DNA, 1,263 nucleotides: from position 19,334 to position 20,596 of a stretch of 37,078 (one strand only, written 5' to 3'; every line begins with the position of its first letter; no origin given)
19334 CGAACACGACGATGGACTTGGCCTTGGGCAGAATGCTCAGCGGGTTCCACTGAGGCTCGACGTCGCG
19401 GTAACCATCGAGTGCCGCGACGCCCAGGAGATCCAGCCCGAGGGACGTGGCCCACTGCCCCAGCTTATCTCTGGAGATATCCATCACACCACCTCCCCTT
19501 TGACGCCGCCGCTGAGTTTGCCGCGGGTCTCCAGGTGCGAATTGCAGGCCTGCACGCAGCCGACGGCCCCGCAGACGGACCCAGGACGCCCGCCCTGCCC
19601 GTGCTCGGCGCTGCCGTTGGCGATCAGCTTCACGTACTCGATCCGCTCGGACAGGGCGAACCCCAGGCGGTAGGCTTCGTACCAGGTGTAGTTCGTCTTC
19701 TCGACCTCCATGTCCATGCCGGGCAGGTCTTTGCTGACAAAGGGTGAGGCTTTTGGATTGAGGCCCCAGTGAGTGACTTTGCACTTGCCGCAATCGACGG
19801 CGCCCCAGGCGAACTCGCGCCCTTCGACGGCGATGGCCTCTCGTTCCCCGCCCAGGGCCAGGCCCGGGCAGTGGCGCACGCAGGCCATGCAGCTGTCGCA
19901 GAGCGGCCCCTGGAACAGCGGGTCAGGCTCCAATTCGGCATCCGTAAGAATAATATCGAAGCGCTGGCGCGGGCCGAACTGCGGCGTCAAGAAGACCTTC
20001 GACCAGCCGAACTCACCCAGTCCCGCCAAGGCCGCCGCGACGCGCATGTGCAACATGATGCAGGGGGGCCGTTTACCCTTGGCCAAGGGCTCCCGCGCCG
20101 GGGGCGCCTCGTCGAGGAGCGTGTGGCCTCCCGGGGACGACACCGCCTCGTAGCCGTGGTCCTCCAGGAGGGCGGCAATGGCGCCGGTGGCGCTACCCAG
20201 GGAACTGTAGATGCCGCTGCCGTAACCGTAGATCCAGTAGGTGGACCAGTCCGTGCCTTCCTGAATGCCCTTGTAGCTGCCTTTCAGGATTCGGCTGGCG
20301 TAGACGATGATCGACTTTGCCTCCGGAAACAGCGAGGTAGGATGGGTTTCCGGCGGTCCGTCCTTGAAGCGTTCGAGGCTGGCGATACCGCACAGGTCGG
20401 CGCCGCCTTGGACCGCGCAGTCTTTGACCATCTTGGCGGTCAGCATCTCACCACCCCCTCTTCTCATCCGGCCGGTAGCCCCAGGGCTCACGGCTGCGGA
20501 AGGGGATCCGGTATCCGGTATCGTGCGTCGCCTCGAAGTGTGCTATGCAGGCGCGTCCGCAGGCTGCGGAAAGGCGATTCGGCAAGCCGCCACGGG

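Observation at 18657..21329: Three tandem, translationally coupled QueG/RdhA-like Fe-S paralogs at the end of a glycan-import operon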

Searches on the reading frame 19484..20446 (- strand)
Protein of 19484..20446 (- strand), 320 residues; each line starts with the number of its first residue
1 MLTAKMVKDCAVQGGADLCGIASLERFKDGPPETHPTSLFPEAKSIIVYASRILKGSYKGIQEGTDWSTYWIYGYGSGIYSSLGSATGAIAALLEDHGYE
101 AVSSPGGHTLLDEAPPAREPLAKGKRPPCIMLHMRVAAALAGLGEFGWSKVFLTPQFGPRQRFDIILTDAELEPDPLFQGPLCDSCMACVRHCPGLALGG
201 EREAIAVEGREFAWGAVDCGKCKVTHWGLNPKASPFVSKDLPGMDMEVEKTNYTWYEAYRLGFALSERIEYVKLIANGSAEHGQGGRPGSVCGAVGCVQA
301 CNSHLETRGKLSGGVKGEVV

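Call 3: search_protein_families(library=pfam, proteins=[window:19484-20446:-], max_evalue=1)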
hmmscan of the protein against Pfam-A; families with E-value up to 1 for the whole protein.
window:19484-20446:- (320 aa): 5 families
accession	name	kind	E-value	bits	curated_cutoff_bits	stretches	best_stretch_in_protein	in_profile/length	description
PF13187.11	Fer4_9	-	0.0012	19.2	27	1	183-222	2-43/52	4Fe-4S dicluster domain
PF13237.11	Fer4_10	-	0.015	15.6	25.5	1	181-222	7-48/53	4Fe-4S dicluster domain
PF12837.12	Fer4_6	-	0.023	15.1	25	1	182-194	8-20/24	4Fe-4S binding domain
PF00037.32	Fer4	-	0.053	13.8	21.1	1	182-197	7-22/24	4Fe-4S binding domain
PF12838.12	Fer4_7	-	0.16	12.9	27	1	183-222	2-41/52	4Fe-4S dicluster domain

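Call 4: search_protein_families(library=ncbifam, proteins=[window:19484-20446:-], max_evalue=1)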
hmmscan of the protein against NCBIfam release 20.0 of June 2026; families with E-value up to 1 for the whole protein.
window:19484-20446:- (320 aa): 5 families
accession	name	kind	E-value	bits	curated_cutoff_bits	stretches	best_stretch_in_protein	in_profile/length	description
TIGR02486.1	RDH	subfamily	1.1e-08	35.3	160.35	1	137-203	156-227/314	reductive dehalogenase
TIGR00276.1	TIGR00276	equivalog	1.4e-05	24.3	200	1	136-200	135-198/337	tRNA epoxyqueuosine(34) reductase QueG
TIGR04041.1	activase_YjjW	hypoth_equivalog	0.012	15.1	250.2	1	182-223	42-76/276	YjjW family glycine radical enzyme activase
NF038196.1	ferrodoxin_EFR1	subfamily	0.05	13.6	75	1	176-198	208-229/242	EFR1 family ferrodoxin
TIGR04270.1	Rama_corrin_act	subfamily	0.25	9.6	500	1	183-223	480-519/534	methylamine methyltransferase corrinoid protein reductive activase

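Call 28: find_homologous_proteins(query=window:19484-20446:-, max_evalue=0.001)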
Query window:19484-20446:- (320 aa): 1317 proteins with E <= 0.001 among 8000 candidates; the best 120 are listed.
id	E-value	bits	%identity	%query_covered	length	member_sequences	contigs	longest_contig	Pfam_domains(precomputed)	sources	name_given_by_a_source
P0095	1.0e-197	674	88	100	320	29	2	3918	-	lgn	-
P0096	2.1e-189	647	84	100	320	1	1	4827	-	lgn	-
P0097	4.3e-189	646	84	100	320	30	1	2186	-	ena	-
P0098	3.0e-188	643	83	100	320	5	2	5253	-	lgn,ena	-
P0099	6.0e-188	642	85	96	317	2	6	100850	-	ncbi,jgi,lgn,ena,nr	ncbi:MAG: hypothetical protein A3K19_29565 [Lentisphaerae bacterium RIFOXYB12_FULL_65_16]|nr:MAG: hy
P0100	2.1e-187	640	84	100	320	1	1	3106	-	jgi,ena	-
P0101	8.0e-185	632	82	100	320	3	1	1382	-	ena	-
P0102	1.4e-184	631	82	100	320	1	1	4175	-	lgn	-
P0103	7.1e-184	629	83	100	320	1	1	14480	-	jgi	-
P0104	3.3e-181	620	82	99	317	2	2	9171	-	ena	-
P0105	3.9e-181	620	80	99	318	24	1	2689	-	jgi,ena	-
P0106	1.4e-180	618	81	100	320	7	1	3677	-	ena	-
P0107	1.7e-180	618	80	99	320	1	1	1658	-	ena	-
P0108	6.5e-180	616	81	99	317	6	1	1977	-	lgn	-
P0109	7.0e-180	616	81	99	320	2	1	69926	-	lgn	-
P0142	8.1e-126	438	59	97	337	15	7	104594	-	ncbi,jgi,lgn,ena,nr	ncbi:MAG: hypothetical protein PHN53_05010 [Eubacteriales bacterium]|nr:hypothetical protein [Eubact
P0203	6.9e-74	267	40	98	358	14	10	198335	-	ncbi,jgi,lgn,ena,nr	ncbi:MAG TPA: hypothetical protein DEP45_09600 [Armatimonadetes bacterium]|nr:hypothetical protein [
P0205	3.0e-73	265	41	100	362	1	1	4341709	-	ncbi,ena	-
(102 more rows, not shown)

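Call 29: find_encoding_contigs(protein=P0142, flank=8000, max_places=2)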
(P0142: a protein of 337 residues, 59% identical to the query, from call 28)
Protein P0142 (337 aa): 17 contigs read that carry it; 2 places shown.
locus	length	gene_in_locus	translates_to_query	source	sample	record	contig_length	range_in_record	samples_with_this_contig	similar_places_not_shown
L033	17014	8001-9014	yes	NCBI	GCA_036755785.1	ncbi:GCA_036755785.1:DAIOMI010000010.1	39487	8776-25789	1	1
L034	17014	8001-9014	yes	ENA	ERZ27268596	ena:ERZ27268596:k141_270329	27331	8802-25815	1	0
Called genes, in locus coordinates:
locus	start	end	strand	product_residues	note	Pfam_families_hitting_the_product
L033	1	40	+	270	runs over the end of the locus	PF08902:DUF1848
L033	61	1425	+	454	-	PF00251:Glyco_hydro_32N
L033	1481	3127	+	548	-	PF00753:Lactamase_B, PF16661:Lactamase_B_6, PF12706:Lactamase_B_2 (weak), PF10996:Beta-Casp, PF07521:RMMBL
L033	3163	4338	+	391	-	PF21088:MS_channel_1st (weak), PF00924:MS_channel_2nd, PF21082:MS_channel_3rd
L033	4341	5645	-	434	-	PF02127:Peptidase_M18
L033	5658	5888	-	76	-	PF13560:HTH_31, PF12844:HTH_19, PF01381:HTH_3, PF13443:HTH_26 (weak)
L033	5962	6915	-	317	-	PF00165:HTH_AraC (weak), PF12833:HTH_18, PF00165:HTH_AraC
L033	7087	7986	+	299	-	-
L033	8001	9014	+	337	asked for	-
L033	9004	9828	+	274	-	-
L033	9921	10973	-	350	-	PF01408:GFO_IDH_MocA, PF03447:NAD_binding_3 (faint), PF02894:GFO_IDH_MocA_C, PF22725:GFO_IDH_MocA_C3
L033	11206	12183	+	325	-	PF01408:GFO_IDH_MocA, PF22725:GFO_IDH_MocA_C3, PF02894:GFO_IDH_MocA_C (weak)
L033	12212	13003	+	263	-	PF01261:AP_endonuc_2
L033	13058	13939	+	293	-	PF00892:EamA (weak)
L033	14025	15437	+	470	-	PF01943:Polysacc_synt (faint), PF01554:MatE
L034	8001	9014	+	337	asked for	-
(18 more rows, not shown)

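Call 30: find_encoding_contigs(protein=P0205, flank=8000, max_places=1)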
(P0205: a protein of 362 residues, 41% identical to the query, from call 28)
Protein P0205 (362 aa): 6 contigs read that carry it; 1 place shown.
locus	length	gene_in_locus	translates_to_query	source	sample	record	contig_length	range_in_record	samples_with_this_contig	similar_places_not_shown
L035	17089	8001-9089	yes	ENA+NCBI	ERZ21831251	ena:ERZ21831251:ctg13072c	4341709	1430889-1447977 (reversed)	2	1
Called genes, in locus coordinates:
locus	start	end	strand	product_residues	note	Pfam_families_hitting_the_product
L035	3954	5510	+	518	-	PF01590:GAF, PF13185:GAF_2, PF00158:Sigma54_activat, PF14532:Sigma54_activ_2, PF25601:AAA_lid_14, PF02954:HTH_8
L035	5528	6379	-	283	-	PF00165:HTH_AraC, PF12833:HTH_18, PF00165:HTH_AraC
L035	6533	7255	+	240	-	-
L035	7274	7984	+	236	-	-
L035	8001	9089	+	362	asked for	-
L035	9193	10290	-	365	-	PF13421:Band_7_1, PF01145:Band_7, PF14237:GYF_2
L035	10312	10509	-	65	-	-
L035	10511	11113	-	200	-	-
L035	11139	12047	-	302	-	PF00924:MS_channel_2nd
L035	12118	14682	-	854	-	PF00133:tRNA-synt_1, PF09334:tRNA-synt_1g, PF13603:tRNA-synt_1_2, PF00133:tRNA-synt_1 (weak), PF08264:Anticodon_1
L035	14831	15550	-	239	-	PF00696:AA_kinase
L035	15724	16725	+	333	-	PF01408:GFO_IDH_MocA, PF22725:GFO_IDH_MocA_C3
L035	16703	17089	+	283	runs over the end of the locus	PF00288:GHMP_kinases_N, PF08544:GHMP_kinases_C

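Call 31: find_encoding_contigs(protein=P0203, flank=8000, max_places=2)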
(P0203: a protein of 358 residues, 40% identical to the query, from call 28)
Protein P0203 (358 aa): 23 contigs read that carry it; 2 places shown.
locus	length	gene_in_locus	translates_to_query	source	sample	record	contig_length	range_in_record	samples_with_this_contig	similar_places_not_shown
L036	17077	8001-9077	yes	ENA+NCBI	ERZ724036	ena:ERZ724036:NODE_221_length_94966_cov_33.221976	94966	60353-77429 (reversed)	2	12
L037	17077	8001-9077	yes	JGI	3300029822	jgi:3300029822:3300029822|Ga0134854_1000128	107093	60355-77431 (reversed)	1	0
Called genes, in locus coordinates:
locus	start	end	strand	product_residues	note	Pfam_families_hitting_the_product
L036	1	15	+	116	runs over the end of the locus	PF03551:PadR, PF13601:HTH_34 (weak)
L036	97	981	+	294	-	PF03773:ArsP_1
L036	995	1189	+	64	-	-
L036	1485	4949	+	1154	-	PF19773:DUF6259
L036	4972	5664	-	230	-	PF09335:VTT_dom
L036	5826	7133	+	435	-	PF04734:Ceramidase_alk (weak)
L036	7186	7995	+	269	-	-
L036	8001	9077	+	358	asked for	-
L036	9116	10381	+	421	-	PF12708:Pect-lyase_RHGA_epim (weak)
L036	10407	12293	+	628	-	PF20581:DUF6785, PF20580:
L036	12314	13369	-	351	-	PF05496:RuvB_N, PF00004:AAA, PF07728:AAA_5 (weak), PF17864:AAA_lid_4, PF05491:WHD_RuvB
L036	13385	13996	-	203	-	PF01330:RuvA_N, PF14520:HHH_5 (weak)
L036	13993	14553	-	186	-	PF02075:RuvC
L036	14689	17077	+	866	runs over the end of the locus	PF19543:GH123_N (weak), PF13320:GH123_cat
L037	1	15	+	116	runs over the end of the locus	PF03551:PadR, PF13601:HTH_34 (weak)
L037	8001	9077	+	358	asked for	-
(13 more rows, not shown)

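Call 38: search_solved_structures(query=A2, max_evalue=1, show_alignments=3)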
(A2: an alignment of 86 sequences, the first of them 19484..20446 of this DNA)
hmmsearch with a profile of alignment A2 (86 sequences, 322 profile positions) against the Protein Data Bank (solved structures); distinct sequences matched with E-value up to 1: 38.
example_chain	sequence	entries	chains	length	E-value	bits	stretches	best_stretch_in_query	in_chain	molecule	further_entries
8q4h_A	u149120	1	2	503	5.1e-18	68.5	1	137-204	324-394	Tetrachloroethene reductive dehalogenase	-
4uqu_A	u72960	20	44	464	1.9e-13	53.5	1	137-222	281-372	TETRACHLOROETHENE REDUCTIVE DEHALOGENASE CATALYTIC SUBUNIT PCEA | TETRACHLOROETHENE REDUCTIVE DEHALOGENASE CATALYTIC SUBUNIT | Tetrachloroethene reductive dehal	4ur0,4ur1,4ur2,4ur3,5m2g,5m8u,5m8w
6zxu_A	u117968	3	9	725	1.9e-08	37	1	134-222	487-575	Oxidoreductase, NAD-binding/iron-sulfur cluster-binding protein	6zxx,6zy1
4ras_A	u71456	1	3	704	2e-08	37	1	134-222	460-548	Oxidoreductase, NAD-binding/iron-sulfur cluster-binding protein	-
6zy0_A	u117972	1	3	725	2.8e-08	36.5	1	134-222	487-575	Oxidoreductase, NAD-binding/iron-sulfur cluster-binding protein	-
5d08_A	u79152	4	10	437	1.2e-07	34.5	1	117-199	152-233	Epoxyqueuosine reductase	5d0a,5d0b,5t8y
5d6s_A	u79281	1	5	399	1.8e-07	33.9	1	136-200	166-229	Epoxyqueuosine reductase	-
5t5i_G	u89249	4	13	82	0.0014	21.1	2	176-200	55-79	Tungsten formylmethanofuran dehydrogenase subunit fwdG | Tungsten formylmethanofuran dehydrogenase, subunit G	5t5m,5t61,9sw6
7bkb_K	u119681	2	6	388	0.0019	20.7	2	176-212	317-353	Formylmethanofuran dehydrogenase, subunit F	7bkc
9grx_I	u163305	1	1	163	0.0024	20.3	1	180-221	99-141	NAD(P)H-quinone oxidoreductase subunit I, chloroplastic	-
8a8o_C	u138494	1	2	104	0.0045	19.4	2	176-202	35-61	Beta-subunit of the PAPS reductase from Methanothermococcus thermolithotrophicus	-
7wfg_I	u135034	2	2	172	0.0063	18.9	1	180-221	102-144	NAD(P)H-quinone oxidoreductase subunit I, chloroplastic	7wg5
9sfi_U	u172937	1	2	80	0.017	17.5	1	176-198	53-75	4Fe-4S binding protein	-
7eu3_I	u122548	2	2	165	0.02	17.3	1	181-226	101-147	NAD(P)H-quinone oxidoreductase subunit I, chloroplastic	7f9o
6hum_I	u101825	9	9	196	0.024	17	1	180-221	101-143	NAD(P)H-quinone oxidoreductase subunit I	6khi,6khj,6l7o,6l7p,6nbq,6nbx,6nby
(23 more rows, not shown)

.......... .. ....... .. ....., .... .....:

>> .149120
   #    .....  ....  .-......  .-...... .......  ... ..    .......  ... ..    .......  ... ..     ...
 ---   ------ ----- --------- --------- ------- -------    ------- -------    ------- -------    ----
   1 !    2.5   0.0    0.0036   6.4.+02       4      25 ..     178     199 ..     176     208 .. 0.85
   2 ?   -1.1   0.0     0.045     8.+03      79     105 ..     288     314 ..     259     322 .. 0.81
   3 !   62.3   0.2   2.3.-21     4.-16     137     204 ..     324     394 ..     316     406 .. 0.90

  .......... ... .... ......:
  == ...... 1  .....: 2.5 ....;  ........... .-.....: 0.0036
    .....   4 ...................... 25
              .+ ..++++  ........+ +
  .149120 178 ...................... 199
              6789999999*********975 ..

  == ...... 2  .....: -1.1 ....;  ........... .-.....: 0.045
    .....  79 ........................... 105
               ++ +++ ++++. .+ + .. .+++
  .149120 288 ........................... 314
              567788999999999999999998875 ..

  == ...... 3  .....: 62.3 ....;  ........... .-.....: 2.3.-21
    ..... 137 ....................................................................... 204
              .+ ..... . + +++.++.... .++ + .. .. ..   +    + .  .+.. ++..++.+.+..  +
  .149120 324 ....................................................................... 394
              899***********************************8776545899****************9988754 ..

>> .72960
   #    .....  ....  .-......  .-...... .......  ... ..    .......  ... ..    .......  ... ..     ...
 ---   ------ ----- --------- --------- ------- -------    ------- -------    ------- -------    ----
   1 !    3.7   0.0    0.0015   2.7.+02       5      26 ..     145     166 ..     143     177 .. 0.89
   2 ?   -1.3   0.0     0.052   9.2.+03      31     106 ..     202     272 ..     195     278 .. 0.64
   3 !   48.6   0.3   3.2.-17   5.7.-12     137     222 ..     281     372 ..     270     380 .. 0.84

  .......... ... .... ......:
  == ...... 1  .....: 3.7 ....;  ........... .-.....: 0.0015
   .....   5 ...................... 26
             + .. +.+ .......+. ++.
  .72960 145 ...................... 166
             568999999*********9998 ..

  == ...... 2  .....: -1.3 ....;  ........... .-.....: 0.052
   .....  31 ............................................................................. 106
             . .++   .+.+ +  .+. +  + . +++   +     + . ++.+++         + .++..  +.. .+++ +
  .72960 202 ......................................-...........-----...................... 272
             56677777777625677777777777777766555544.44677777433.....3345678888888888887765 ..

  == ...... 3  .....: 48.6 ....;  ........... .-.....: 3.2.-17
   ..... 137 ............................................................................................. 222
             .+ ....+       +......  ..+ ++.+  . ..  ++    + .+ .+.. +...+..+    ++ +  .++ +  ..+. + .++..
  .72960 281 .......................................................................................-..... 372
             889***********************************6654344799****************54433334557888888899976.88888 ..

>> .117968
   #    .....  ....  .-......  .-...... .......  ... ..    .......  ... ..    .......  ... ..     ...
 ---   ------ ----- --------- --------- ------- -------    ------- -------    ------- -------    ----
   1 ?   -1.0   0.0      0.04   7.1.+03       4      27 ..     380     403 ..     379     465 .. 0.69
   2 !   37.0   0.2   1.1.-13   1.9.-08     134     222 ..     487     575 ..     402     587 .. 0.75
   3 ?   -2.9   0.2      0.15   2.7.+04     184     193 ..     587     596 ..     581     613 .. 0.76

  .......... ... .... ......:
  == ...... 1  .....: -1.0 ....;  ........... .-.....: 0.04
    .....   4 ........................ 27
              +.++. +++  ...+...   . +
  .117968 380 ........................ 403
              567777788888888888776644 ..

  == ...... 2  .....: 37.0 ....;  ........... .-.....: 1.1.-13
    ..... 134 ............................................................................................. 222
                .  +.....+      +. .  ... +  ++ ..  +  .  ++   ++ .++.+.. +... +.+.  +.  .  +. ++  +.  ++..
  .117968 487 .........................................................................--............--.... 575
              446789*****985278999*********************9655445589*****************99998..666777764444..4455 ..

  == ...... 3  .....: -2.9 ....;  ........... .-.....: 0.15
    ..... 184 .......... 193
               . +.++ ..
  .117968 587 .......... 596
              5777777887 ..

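Call 42: predict_structure(alignment_id=A2)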
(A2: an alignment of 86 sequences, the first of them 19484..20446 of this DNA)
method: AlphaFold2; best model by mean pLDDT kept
length: 320 residues; sequences in the alignment: 86
mean_pLDDT: 92.3   pTM: 0.90
mean pLDDT of the five models: 92.3, 92.0, 91.8, 91.7, 91.3
residues with pLDDT >= 90: 253; 70-90: 57; 50-70: 9; < 50: 1
segments of 3 or more residues with pLDDT < 50: none
pLDDT, mean of each block of 10 residues (from residue 1): 98 98 96 91 98 93 92 89 96 98 82 80 86 94 97 96 97 96 97 96 96 95 94 92 89 93 94 92 83 95 95 67
secondary structure, 60 per line:
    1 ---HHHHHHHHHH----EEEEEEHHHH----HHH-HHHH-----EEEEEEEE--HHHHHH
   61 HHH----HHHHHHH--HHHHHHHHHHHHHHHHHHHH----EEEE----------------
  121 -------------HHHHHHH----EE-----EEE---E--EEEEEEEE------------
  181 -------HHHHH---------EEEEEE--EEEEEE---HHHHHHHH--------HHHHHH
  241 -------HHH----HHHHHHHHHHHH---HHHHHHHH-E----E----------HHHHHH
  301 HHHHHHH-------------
elements in order: H4-13 E18-23 H24-27 H36-39 E45-52 H55-63 H68-74 H77-96 E101-104 H134-140 E152-154 E161-168 H188-192 E202-207 E210-215 H219-226 H235-240 H255-266 H270-277 H295-307

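Call 45: fold_search(model_id=the predicted structure, library=pdb)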
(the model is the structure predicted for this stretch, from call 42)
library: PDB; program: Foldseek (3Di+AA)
matches with E <= 10: 240; with E <= 0.001: 46
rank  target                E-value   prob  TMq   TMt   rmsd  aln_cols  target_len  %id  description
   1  8q4h_A                2.3e-09  1.00  0.44  0.28  10.5       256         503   21  a membrane-bound menaquinol:organohalide oxidoreductase complex RDH complex (released 2023-10-18)
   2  4ur3_A                2.5e-09  1.00  0.45  0.33  13.6       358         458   17  Crystal structure of the PCE reductive dehalogenase from S. multivorans P2(1) crystal form (released 2014-10-15)
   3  4ur3_C                4.8e-09  1.00  0.46  0.34   7.5       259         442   20  Crystal structure of the PCE reductive dehalogenase from S. multivorans P2(1) crystal form (released 2014-10-15)
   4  4ur2_B                4.8e-09  1.00  0.47  0.36  12.3       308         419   17  Crystal structure of the PCE reductive dehalogenase from S. multivorans in complex with iodide (released 2014-10-15)
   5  5m8u_B                5.8e-09  1.00  0.46  0.36  14.1       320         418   18  PCE reductive dehalogenase from S. multivorans in complex with 4-bromophenol (released 2017-07-12)
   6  5maa_A                6.9e-09  1.00  0.47  0.34   7.5       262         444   20  PCE reductive dehalogenase from S. multivorans in complex with 3-bromophenol (released 2017-07-12)
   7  4uqu_A                8.3e-09  1.00  0.46  0.34   7.4       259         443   20  Crystal structure of the tetrachloroethene reductive dehalogenase from Sulfurospirillum multivorans (released 2014-10-15)
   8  5m8w_A                1.0e-08  1.00  0.47  0.35   7.7       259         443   20  PCE reductive dehalogenase from S. multivorans in complex with 4-chlorophenol (released 2017-07-12)
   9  4ur3_D                1.2e-08  1.00  0.44  0.33   7.9       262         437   18  Crystal structure of the PCE reductive dehalogenase from S. multivorans P2(1) crystal form (released 2014-10-15)
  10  5ma1_A                1.2e-08  1.00  0.47  0.37  14.4       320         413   18  PCE reductive dehalogenase from S. multivorans in complex with 2,4,6-trichlorophenol (released 2017-07-12)
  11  5ma2_B                1.3e-08  1.00  0.47  0.36  14.2       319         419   17  PCE reductive dehalogenase from S. multivorans in complex with 4-iodophenol (released 2017-07-12)
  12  5t8y_A                1.4e-08  1.00  0.46  0.40  13.8       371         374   14  Structure of epoxyqueuosine reductase from Bacillus subtilis with the Asp134 catalytic loop swung out of the active si (released 2016-09-28)
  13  4ur2_A                1.5e-08  1.00  0.47  0.34   8.1       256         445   20  Crystal structure of the PCE reductive dehalogenase from S. multivorans in complex with iodide (released 2014-10-15)
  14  4uqu_B                1.6e-08  1.00  0.47  0.35   7.3       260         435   21  Crystal structure of the tetrachloroethene reductive dehalogenase from Sulfurospirillum multivorans (released 2014-10-15)
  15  4ur0_A                1.6e-08  1.00  0.46  0.33   7.9       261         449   21  Crystal structure of the PCE reductive dehalogenase from S. multivorans in complex with trichloroethene (released 2014-10-15)
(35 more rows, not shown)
